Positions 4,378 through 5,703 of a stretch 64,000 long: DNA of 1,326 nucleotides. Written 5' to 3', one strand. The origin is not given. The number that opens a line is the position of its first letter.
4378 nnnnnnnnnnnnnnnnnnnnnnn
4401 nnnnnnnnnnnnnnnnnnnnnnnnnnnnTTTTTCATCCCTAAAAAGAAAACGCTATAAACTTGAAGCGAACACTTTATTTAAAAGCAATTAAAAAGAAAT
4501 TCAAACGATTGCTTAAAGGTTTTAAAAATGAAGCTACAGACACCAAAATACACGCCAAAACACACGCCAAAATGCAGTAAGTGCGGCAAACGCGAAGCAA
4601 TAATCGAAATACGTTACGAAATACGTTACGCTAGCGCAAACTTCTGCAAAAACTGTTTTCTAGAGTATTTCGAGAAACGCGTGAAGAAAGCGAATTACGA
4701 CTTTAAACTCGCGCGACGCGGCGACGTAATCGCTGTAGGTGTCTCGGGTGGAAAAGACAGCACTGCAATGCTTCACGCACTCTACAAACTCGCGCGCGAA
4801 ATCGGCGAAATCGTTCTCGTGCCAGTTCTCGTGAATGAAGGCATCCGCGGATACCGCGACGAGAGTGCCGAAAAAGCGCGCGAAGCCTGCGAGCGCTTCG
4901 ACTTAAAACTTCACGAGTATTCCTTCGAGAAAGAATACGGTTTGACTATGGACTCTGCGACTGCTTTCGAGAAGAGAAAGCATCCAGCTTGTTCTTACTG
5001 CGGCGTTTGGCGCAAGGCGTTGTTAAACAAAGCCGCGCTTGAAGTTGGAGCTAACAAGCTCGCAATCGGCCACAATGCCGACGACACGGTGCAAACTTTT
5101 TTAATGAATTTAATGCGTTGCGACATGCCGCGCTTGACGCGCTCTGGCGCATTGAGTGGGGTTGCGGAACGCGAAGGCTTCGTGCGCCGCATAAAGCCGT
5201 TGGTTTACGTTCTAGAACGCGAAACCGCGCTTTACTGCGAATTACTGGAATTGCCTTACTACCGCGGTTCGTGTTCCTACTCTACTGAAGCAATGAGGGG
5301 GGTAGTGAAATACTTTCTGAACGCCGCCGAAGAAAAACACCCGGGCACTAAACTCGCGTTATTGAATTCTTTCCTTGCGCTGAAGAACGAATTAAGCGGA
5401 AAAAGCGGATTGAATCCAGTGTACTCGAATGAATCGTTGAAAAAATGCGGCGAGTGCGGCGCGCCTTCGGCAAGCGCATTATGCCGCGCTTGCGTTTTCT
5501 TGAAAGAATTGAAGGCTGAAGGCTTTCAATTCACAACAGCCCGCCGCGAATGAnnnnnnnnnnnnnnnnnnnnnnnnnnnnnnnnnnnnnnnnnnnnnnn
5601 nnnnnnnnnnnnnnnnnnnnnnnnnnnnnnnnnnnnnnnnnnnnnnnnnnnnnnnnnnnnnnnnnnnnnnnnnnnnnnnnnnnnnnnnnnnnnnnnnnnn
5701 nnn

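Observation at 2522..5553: Ubiquitin-like GG-ended sulfur carrier linked to NcsA/TtuA tRNA thiolase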

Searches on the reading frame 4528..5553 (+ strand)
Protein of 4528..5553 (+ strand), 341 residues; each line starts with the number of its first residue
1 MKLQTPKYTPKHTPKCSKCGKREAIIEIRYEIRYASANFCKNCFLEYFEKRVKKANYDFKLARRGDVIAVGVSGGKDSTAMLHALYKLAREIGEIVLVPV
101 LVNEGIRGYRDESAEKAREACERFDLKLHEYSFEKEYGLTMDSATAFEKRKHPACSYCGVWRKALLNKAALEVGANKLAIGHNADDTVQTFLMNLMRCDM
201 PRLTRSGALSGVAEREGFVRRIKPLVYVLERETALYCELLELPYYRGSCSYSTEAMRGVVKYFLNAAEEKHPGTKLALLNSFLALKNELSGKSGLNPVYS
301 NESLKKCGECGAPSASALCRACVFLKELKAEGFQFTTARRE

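Call 3: search_protein_families(library=pfam, proteins=[window:4528-5553:+], max_evalue=1)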
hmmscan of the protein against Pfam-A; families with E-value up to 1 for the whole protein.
window:4528-5553:+ (341 aa): 8 families
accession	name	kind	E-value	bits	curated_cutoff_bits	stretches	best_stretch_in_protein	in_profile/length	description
PF01171.26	ATP_bind_3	-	1.5e-16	61.1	27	1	68-247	2-166/182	PP-loop family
PF16503.10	zn-ribbon_14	-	9.5e-06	25.4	34.9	1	306-329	2-25/32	Zinc-ribbon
PF03054.22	tRNA_Me_trans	-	1.1e-05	25.6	20.6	1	68-187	3-131/202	tRNA methyl transferase HUP domain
PF22082.2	TtuA_LIM_N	-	0.0013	19.2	27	1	15-45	1-26/26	2-thiouridine synthetase TtuA, N-terminal LIM domain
PF16988.10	Vps36-NZF-N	-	0.01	15.7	27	0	148-163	29-44/65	Vacuolar protein sorting 36 NZF-N zinc-finger domain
PF01507.26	PAPS_reduct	-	0.028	14.9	22.5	1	68-197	2-123/175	Phosphoadenosine phosphosulfate reductase domain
PF02207.25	zf-UBR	-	0.11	13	25.2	0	301-324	9-32/69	Putative zinc finger in N-recognin (UBR box)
PF13945.11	NST1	-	0.57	10.7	25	1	7-36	138-167/193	Salt tolerance down-regulator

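Call 8: find_encoding_contigs(protein=window:4528-5553:+, flank=10000, max_places=6)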
Protein window:4528-5553:+ (341 aa): no gene with exactly this product is on record in the collection.
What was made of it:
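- Tried and rejected: Exact look-up of the NcsA protein found no contig (call 8).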

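Call 13: list_cluster_members(proteins=[P0001, P0002, window:4528-5553:+, window:3155-3766:+])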
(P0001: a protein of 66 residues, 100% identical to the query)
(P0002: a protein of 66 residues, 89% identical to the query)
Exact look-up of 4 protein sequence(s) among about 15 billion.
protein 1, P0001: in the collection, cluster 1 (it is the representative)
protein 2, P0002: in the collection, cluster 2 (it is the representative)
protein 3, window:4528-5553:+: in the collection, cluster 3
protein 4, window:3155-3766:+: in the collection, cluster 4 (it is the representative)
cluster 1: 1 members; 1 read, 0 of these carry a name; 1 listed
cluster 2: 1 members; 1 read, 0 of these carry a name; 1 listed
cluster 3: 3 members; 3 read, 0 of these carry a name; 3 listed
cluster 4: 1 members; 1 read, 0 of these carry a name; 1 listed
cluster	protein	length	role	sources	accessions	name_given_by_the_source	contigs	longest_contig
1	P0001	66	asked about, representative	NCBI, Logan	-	-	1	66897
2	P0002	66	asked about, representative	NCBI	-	-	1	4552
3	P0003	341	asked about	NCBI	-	-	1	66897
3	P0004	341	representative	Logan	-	-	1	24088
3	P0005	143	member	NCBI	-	-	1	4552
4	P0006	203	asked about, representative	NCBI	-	-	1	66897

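Call 14: find_homologous_proteins(query=window:4528-5553:+, max_evalue=1e-10)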
Query window:4528-5553:+ (341 aa): 1222 proteins with E <= 1e-10 among 5142 candidates; the best 120 are listed.
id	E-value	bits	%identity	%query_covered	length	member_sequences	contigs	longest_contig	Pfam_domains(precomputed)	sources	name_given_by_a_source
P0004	1.1e-219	746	98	100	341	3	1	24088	PF22082.3,PF03054.23,PF16503.11,PF01171.27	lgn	-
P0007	1.8e-164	565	79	97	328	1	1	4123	PF22082.3,PF03054.23,PF01171.27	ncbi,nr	ncbi:TIGR00269 family protein [Candidatus Micrarchaeota archaeon]|nr:TIGR00269 family protein [Candi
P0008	8.1e-105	369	88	56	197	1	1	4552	PF22082.3,PF03054.23,PF01171.27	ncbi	-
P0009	6.6e-102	359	58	92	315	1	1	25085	PF22082.3,PF16503.11,PF01171.27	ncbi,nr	ncbi:TIGR00269 family protein [Candidatus Micrarchaeota archaeon]|nr:TIGR00269 family protein [Candi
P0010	5.7e-101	356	54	92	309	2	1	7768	PF03054.23,PF01171.27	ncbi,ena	-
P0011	1.8e-96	341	54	92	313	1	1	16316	PF03054.23,PF01171.27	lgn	-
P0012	6.0e-95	336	50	93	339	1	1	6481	PF22082.3,PF03054.23,PF01171.27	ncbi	-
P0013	4.0e-94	333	54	92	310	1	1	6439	PF03054.23,PF01171.27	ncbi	-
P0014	5.9e-94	333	52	94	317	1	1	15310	PF03054.23,PF01171.27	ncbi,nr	ncbi:TIGR00269 family protein [Candidatus Micrarchaeota archaeon]|nr:TIGR00269 family protein [Candi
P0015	6.4e-93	329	49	92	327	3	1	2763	PF03054.23,PF01171.27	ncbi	-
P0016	8.5e-92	326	55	88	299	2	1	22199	PF16503.11,PF01171.27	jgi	jgi:uncharacterized protein (TIGR00269 family)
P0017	1.9e-91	325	51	92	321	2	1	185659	PF22082.3,PF01171.27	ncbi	-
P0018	2.1e-91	324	48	93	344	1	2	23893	PF03054.23,PF01171.27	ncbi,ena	-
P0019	2.0e-90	321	49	92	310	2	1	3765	PF03054.23,PF01171.27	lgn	-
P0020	4.8e-90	320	51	93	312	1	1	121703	PF03054.23,PF01171.27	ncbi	-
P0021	7.1e-90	319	49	92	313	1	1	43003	PF03054.23,PF01171.27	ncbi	-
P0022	1.4e-89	319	50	93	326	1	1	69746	PF22082.3,PF01507.26,PF03054.23,PF01171.27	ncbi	-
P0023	2.2e-89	318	51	92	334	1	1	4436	PF03054.23,PF01171.27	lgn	-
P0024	1.0e-87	312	50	92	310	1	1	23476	PF22082.3,PF03054.23,PF01171.27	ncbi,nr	ncbi:TIGR00269 family protein [Candidatus Micrarchaeota archaeon]|nr:TIGR00269 family protein [Candi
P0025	1.7e-87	312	51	93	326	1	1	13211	PF22082.3,PF03054.23,PF16503.11,PF01171.27,PF13248.12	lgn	-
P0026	3.2e-87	311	49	92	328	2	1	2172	PF22082.3,PF03054.23,PF01171.27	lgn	-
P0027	4.3e-87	310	49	92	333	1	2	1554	PF03054.23,PF01171.27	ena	-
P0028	5.7e-87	310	49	93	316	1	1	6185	PF22082.3,PF03054.23,PF01171.27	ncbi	-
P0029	5.8e-87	310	50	93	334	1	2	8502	PF22082.3,PF01171.27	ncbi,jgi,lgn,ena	-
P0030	8.4e-87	309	48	92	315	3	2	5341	PF01171.27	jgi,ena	-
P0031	1.8e-86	308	49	92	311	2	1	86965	PF22082.3,PF03054.23,PF01171.27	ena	-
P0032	4.6e-86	307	50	91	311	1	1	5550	PF22082.3,PF03054.23,PF01171.27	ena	-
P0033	4.6e-86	307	48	92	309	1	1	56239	PF01171.27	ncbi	-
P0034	6.6e-86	306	49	92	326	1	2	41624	PF16503.11,PF01171.27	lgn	-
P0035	1.3e-85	305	50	92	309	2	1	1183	PF22082.3,PF03054.23,PF16503.11,PF01171.27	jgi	-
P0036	1.0e-84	302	50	92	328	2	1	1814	PF01171.27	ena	-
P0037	1.7e-84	302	48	93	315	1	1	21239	PF01507.26,PF03054.23,PF01171.27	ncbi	ncbi:MAG: TIGR00269 family protein [Candidatus Micrarchaeota archaeon]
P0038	2.0e-84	302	49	94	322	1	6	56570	PF01171.27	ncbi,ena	-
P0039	3.8e-84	301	48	92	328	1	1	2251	PF03054.23,PF01171.27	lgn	-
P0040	7.7e-84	300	50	91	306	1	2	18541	PF03054.23,PF01171.27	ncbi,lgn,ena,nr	ncbi:TIGR00269 family protein [Candidatus Micrarchaeota archaeon CG1_02_55_22]|nr:MAG: TIGR00269 fam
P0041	9.0e-84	299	47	92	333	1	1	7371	PF03054.23,PF01171.27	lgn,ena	-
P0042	1.5e-83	299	48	89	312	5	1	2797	PF01171.27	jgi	-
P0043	1.9e-83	298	47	92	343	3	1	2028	PF03054.23,PF01171.27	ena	-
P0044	2.5e-83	298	49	84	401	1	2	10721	PF03054.23,PF01171.27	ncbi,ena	ncbi:MAG: TIGR00269 family protein [Candidatus Micrarchaeota archaeon]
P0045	3.0e-83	298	47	93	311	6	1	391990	PF16503.11,PF01171.27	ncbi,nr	ncbi:TIGR00269 family protein [Candidatus Micrarchaeota archaeon]|nr:TIGR00269 family protein [Candi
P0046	3.2e-83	298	49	92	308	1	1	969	PF22082.3,PF01171.27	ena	-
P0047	3.6e-83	297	49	90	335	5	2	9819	PF03054.23,PF01171.27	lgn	-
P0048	4.7e-83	297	49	92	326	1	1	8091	PF01171.27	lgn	-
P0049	5.2e-83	297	49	92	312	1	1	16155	PF22082.3,PF16503.11,PF01171.27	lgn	-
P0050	5.5e-83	297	47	92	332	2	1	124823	PF03054.23,PF01171.27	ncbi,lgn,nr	ncbi:TIGR00269 family protein [Candidatus Micrarchaeota archaeon]|nr:TIGR00269 family protein [Candi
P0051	1.0e-82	296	48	92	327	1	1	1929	PF03054.23,PF01171.27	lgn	-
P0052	2.2e-82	295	49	92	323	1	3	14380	PF01171.27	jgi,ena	-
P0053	2.5e-82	295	49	92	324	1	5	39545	PF01171.27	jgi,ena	-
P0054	3.1e-82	294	49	92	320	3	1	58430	PF01171.27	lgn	-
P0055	3.2e-82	294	49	92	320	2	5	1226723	PF01171.27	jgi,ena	-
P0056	4.3e-82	294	48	92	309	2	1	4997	PF22082.3,PF03054.23,PF01171.27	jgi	-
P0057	5.3e-82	294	50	92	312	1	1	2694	PF22082.3,PF03054.23,PF01171.27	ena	-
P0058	6.4e-82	293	47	92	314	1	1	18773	PF22082.3,PF03054.23,PF01171.27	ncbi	-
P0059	1.1e-81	293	48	92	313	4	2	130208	PF03054.23,PF16503.11,PF01171.27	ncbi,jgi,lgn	ncbi:MAG: TIGR00269 family protein [Candidatus Micrarchaeia archaeon]|jgi:uncharacterized protein (T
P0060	1.2e-81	292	49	91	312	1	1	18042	PF22082.3,PF01171.27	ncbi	ncbi:MAG: TIGR00269 family protein [Candidatus Micrarchaeota archaeon]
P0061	1.3e-81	292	47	92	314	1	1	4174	PF22082.3,PF03054.23,PF01171.27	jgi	jgi:uncharacterized protein (TIGR00269 family)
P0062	1.5e-81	292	48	92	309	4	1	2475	PF01171.27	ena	-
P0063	2.6e-81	291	50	92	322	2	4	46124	PF01171.27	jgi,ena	-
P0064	4.1e-81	291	46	91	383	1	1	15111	PF16503.11,PF01171.27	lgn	-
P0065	5.4e-81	290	48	92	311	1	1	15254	PF03054.23,PF01171.27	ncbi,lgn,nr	ncbi:TIGR00269 family protein [Candidatus Micrarchaeota archaeon]|nr:TIGR00269 family protein [Candi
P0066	7.5e-81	290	48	92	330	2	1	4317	PF16503.11,PF01171.27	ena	-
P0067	7.5e-81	290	47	93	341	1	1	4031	PF01171.27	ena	-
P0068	1.5e-80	289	47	91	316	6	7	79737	PF22082.3,PF03054.23,PF01171.27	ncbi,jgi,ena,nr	ncbi:MAG TPA: TIGR00269 family protein [Candidatus Norongarragalinales archaeon]|nr:TIGR00269 family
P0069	2.0e-80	288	42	92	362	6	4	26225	PF22082.3,PF03054.23,PF01171.27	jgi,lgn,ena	-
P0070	6.5e-80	287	50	85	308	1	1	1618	PF01507.26,PF03054.23,PF01171.27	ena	-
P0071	6.5e-80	287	46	92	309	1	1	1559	PF01171.27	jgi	jgi:uncharacterized protein (TIGR00269 family)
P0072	6.8e-80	287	47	92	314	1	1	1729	PF22082.3,PF03054.23,PF01171.27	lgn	-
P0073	7.0e-80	287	47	93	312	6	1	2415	PF01171.27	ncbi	-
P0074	9.5e-80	286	46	92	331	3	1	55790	PF22082.3,PF01171.27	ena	-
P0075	3.0e-79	285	58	71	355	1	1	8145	PF03054.23,PF01171.27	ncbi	-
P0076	3.1e-79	285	47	92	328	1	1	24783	PF22082.3,PF01171.27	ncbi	-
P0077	5.1e-79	284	47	94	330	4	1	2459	PF22082.3,PF03054.23,PF01171.27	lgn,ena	-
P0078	1.4e-78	282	50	80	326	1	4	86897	PF01171.27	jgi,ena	-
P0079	2.7e-78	281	48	93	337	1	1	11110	PF22082.3,PF16503.11,PF01171.27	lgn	-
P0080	2.1e-77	278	46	92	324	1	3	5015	PF03054.23,PF16503.11,PF01171.27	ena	-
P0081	2.8e-77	278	46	92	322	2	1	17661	PF01171.27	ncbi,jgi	ncbi:MAG: TIGR00269 family protein [Candidatus Micrarchaeia archaeon]|jgi:uncharacterized protein (T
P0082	1.7e-76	275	46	92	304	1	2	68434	PF03054.23,PF16503.11,PF01171.27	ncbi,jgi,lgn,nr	ncbi:MAG TPA: TIGR00269 family protein [Candidatus Norongarragalinales archaeon]|jgi:uncharacterized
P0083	9.1e-76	273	46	92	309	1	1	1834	PF01171.27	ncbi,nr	ncbi:MAG: TIGR00269 family protein [Candidatus Micrarchaeota archaeon]|nr:TIGR00269 family protein [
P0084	1.6e-75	272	47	92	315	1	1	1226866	PF01171.27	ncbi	-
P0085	8.8e-75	270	46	92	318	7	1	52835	PF22082.3,PF16503.11,PF01171.27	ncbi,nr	ncbi:TIGR00269 family protein [Candidatus Micrarchaeota archaeon CG1_02_51_15]|nr:MAG: TIGR00269 fam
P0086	2.5e-74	268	45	93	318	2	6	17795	PF01171.27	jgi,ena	-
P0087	9.5e-74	266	39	96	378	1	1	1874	PF03054.23,PF01171.27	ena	-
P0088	1.1e-73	266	50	85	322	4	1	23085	PF03054.23,PF01171.27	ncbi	-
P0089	7.4e-73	264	45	92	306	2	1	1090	PF22082.3,PF01507.26,PF03054.23,PF01171.27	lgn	-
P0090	1.9e-72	262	44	92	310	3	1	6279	PF22082.3,PF03054.23,PF01171.27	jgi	jgi:uncharacterized protein (TIGR00269 family)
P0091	3.8e-72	261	42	93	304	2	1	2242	PF22082.3,PF03054.23,PF01171.27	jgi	jgi:uncharacterized protein (TIGR00269 family)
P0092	6.6e-72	260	42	93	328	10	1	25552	PF22082.3,PF01171.27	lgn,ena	-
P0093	1.5e-71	259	45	92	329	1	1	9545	PF16503.11,PF01171.27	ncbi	-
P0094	2.6e-71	258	43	92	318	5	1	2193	PF22082.3,PF01507.26,PF03054.23,PF01171.27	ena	-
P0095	4.4e-71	258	43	94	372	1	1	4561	PF01171.27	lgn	-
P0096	5.1e-71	257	43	92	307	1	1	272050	PF22082.3,PF16503.11,PF01171.27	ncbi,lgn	ncbi:MAG: TIGR00269 family protein [Candidatus Micrarchaeia archaeon]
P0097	9.8e-71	257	45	92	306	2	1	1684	PF22082.3,PF01171.27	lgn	-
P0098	1.1e-70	256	44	92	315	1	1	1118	PF03054.23,PF16503.11,PF01171.27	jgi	jgi:uncharacterized protein (TIGR00269 family)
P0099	2.0e-70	256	44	92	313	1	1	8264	PF03054.23,PF01171.27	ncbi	ncbi:MAG: TIGR00269 family protein [Candidatus Micrarchaeota archaeon]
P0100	2.4e-70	255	43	92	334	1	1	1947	PF22082.3,PF01507.26,PF03054.23,PF01171.27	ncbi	-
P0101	4.0e-70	255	43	92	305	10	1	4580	PF22082.3,PF01507.26,PF01171.27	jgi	-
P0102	5.9e-70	254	42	92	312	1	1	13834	PF22082.3,PF01507.26,PF03054.23,PF01171.27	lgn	-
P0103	8.9e-70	253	42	92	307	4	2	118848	PF22082.3,PF16503.11,PF01171.27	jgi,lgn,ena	-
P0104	9.2e-70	253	41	93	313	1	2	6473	PF22082.3,PF01171.27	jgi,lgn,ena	-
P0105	1.3e-69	253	43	92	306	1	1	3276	PF22082.3,PF01171.27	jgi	jgi:uncharacterized protein (TIGR00269 family)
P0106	1.4e-69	253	43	91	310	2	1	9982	PF03054.23,PF01171.27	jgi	-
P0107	2.4e-69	252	43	87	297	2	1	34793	PF03054.23,PF01171.27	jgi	jgi:uncharacterized protein (TIGR00269 family)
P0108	2.9e-69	252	43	92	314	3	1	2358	PF03054.23,PF16503.11,PF01171.27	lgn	-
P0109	4.8e-69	251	42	94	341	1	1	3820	PF01171.27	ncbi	-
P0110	4.9e-69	251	42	92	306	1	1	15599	PF22082.3,PF01171.27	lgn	-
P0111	6.6e-69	251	41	93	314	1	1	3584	PF22082.3,PF01507.26,PF03054.23,PF01171.27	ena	-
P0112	9.7e-69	250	41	87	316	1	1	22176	PF01507.26,PF03054.23,PF01171.27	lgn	-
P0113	1.2e-68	250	42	92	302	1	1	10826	PF22082.3,PF01507.26,PF03054.23,PF01171.27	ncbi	-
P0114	1.3e-68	250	45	92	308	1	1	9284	PF22082.3,PF01171.27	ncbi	-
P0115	1.4e-68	249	42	93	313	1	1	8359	PF22082.3,PF03054.23,PF01171.27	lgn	-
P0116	1.5e-68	249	42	93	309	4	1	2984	PF22082.3,PF16503.11,PF01171.27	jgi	-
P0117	1.8e-68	249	40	91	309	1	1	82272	PF22082.3,PF01507.26,PF03054.23,PF01171.27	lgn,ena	-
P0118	2.5e-68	249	43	87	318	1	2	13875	PF01507.26,PF03054.23,PF01171.27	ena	-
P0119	4.7e-68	248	42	91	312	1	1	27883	PF22082.3,PF01507.26,PF03054.23,PF01171.27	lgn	-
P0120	5.0e-68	248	41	92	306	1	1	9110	PF22082.3,PF16503.11,PF01171.27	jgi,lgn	jgi:uncharacterized protein (TIGR00269 family)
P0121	8.0e-68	247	41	92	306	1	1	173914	PF22082.3,PF03054.23,PF01171.27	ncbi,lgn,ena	-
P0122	1.2e-67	246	41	92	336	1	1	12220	PF22082.3,PF03054.23,PF01171.27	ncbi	-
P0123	1.3e-67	246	42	93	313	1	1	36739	PF22082.3,PF03054.23,PF01171.27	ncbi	ncbi:MAG: TIGR00269 family protein [Candidatus Altiarchaeota archaeon]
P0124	1.9e-67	246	42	92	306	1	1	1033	PF22082.3,PF16503.11,PF01171.27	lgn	-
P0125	2.6e-67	245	41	92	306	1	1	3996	PF22082.3,PF03054.23,PF01171.27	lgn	-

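Call 26: find_related_loci(query=A2, collection=genome_contigs, flank=6000)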
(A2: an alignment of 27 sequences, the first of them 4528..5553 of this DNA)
Query A2 (341 aa) in genome_contigs; peptide patterns used: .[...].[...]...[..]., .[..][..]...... (x = any residue, [..] = any of these).
600 stretches matched a pattern (row limit reached: there are more); 526 encode a relative of the query (tblastn E <= 1e-3); the best 80 are kept; 80 distinct loci.
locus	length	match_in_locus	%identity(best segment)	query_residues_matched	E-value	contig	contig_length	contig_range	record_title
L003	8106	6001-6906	43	15-324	1e-72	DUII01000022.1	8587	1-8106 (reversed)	MAG TPA_asm: Thermococcaceae archaeon isolate UBA12520 contig_933, whole genome shotgun sequence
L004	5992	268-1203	40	10-327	2e-70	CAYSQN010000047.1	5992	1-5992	MAG TPA_asm: Candidatus Micrarchaeota archaeon isolate binchicken_co105_55 genome assembly, contig: NODE_17798_length_59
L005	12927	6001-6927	38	13-328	1e-67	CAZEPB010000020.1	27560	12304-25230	MAG TPA_asm: uncultured Candidatus Bathyarchaeia archaeon isolate binchicken_co294_146 genome assembly, contig: NODE_211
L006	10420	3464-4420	41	15-335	4e-65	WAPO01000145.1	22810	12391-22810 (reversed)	MAG: Thermococcus sp. isolate S144_40 k151_421474, whole genome shotgun sequence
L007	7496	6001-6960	36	2-328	2e-64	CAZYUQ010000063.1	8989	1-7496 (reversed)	MAG TPA_asm: uncultured Candidatus Bathyarchaeia archaeon isolate SRP323688_co1_147 genome assembly, contig: NODE_11403_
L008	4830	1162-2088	37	16-329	5e-64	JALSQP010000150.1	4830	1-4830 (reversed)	MAG: Desulfurococcales archaeon isolate 356-284_metabat2_scaf2bin.148 356-284_scaffold_8696_c2, whole genome shotgun seq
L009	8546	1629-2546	37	15-331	1e-63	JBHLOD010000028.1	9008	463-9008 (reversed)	MAG: Promethearchaeota archaeon isolate DZ3M.167 DZ3M.167@28443, whole genome shotgun sequence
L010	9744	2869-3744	41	13-322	3e-62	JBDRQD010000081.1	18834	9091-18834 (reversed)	MAG: Candidatus Bathyarchaeota archaeon isolate MEGAHIT-group-2.2 k141_177377, whole genome shotgun sequence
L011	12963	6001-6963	37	8-330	2e-62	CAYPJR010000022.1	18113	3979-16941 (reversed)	MAG TPA_asm: uncultured Candidatus Bathyarchaeia archaeon isolate SRP104967_co1_31 genome assembly, contig: NODE_1030_le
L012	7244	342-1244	38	15-330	2e-61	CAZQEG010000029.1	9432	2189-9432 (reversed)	MAG TPA_asm: uncultured Thermoplasmata archaeon isolate binchicken_co164_190 genome assembly, contig: NODE_2580_length_9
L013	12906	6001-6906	39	16-329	2e-61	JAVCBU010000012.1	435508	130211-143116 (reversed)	MAG: Thermoproteota archaeon isolate Kor1 Kor1_1, whole genome shotgun sequence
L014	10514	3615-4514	38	16-333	4e-60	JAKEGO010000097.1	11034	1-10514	MAG: Thermoplasmata archaeon isolate PMV_4.75 PMV_4.75.k101_1347623, whole genome shotgun sequence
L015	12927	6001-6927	35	14-329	4e-60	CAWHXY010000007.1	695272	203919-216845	MAG: Candidatus Bathyarchaeota archaeon isolate MFD01476.bin.1.217 genome assembly, contig: contig_55898, whole genome s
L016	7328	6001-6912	38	15-331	1e-59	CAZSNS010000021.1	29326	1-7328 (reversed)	MAG TPA_asm: Candidatus Hadarchaeota archaeon isolate ERP127260_co1_20 genome assembly, contig: NODE_547_length_29326_co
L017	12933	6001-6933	35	15-328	2e-59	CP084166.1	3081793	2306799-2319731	MAG: Candidatus Heimdallarchaeum aukensis isolate PM71 chromosome, complete genome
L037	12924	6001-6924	34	6-322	4e-53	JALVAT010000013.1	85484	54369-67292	MAG: Candidatus Micrarchaeota archaeon isolate 132-544_metabat2_scaf2bin.099 132-544_scaffold_18_c1, whole genome shotgu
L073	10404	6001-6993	50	14-340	1e-102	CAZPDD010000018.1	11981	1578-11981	MAG TPA_asm: Candidatus Micrarchaeota archaeon isolate SRP193066_co2_431 genome assembly, contig: NODE_2777_length_11981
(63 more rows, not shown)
